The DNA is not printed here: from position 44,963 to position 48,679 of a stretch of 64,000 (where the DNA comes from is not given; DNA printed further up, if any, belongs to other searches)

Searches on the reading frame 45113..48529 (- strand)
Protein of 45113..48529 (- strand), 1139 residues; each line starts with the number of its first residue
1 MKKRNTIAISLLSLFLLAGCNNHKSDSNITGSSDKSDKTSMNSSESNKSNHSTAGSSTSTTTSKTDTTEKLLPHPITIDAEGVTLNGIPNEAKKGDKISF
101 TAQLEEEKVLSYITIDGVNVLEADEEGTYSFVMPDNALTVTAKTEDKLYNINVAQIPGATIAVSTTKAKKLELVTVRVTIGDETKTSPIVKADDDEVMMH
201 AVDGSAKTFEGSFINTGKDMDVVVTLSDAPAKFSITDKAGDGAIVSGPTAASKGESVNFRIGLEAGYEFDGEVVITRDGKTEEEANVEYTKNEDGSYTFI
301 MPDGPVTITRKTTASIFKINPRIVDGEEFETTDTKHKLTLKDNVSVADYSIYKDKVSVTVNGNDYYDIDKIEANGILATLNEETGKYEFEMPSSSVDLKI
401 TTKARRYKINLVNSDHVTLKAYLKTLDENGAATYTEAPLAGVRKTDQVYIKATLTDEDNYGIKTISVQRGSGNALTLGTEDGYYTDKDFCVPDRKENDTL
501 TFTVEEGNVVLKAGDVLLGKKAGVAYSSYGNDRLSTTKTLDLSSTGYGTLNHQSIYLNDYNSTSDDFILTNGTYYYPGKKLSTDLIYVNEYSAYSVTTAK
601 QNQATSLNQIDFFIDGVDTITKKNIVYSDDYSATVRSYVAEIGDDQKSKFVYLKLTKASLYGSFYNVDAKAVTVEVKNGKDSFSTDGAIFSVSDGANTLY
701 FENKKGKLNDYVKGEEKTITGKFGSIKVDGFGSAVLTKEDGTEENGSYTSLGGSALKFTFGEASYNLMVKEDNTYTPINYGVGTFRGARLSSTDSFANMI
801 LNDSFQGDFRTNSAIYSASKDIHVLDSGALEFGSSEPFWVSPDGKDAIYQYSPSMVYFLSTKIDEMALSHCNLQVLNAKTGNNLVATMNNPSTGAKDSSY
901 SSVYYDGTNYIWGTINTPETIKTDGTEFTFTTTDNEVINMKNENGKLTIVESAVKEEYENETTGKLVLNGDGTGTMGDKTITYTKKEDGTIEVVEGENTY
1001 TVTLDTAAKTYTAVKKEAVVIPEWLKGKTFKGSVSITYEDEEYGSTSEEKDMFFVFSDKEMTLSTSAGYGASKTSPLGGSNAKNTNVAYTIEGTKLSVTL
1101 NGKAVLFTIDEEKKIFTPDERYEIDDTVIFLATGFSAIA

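Call 85: search_protein_families(library=pfam, proteins=[window:45113-48529:-], max_evalue=0.00001)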
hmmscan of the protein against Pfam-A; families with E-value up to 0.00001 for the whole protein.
window:45113-48529:- (1139 aa): 1 family
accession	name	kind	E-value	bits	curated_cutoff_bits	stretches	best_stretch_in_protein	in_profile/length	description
PF23374.1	Fn3_arc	-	8.2e-06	26.2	28.9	0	106-147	33-74/78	Archaeal fibronectin-III type-like domain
